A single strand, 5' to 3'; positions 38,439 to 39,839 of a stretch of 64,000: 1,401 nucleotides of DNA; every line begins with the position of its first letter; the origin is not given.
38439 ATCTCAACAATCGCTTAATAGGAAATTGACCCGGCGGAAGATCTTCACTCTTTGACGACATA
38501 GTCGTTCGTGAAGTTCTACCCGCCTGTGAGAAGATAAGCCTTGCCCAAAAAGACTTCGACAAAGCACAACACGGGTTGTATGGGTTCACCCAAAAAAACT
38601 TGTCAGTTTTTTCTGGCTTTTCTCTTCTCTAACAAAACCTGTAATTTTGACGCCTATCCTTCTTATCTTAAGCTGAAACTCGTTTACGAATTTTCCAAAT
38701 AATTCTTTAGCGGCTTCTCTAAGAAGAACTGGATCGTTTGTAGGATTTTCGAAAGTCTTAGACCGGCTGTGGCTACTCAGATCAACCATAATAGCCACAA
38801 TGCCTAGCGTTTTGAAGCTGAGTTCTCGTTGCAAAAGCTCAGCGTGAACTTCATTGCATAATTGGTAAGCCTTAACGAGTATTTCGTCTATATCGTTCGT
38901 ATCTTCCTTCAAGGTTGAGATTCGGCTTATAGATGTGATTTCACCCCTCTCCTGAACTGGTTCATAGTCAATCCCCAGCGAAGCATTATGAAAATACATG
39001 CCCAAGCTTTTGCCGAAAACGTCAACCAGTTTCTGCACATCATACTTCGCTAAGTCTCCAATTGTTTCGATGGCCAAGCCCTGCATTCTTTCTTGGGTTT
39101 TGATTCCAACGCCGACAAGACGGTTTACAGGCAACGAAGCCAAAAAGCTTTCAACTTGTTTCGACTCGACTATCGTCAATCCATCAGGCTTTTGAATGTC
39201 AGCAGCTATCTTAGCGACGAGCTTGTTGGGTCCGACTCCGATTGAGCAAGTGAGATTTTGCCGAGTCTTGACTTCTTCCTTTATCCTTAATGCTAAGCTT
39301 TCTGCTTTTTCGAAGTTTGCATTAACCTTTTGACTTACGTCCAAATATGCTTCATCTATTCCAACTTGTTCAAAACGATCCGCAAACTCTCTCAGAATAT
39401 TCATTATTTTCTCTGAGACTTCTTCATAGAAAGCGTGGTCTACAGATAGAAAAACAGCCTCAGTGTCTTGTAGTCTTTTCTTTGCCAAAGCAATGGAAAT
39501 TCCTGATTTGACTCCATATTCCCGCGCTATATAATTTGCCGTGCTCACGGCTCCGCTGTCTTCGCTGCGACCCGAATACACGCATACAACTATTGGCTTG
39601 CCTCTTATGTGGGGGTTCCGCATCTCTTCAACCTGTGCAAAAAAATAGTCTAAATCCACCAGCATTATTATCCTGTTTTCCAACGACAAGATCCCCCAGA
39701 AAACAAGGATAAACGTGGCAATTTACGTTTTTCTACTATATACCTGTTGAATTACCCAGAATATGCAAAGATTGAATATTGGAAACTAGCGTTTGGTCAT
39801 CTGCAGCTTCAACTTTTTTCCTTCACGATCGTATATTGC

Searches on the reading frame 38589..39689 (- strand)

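Call 63: search_protein_families(library=pfam, proteins=[window:38589-39689:-], max_evalue=0.001)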
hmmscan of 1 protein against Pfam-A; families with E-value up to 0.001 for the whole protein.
window:38589-39689:- (367 aa): 4 families
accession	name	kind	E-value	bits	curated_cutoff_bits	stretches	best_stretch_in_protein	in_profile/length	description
PF00817.25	IMS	-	4.6e-45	153.6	23.2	1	11-164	1-148/148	impB/mucB/samB family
PF11799.13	IMS_C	-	3.6e-17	63.2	20.7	1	253-361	3-108/109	impB/mucB/samB family C-terminal domain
PF21999.2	IMS_HHH_1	-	1.4e-08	35.5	27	1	191-241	3-53/53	DNA polymerase-iota, thumb domain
PF21704.3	POLH-Rev1_HhH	-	0.00029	21.4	27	1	186-240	1-56/56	DNApol eta/Rev1, HhH motif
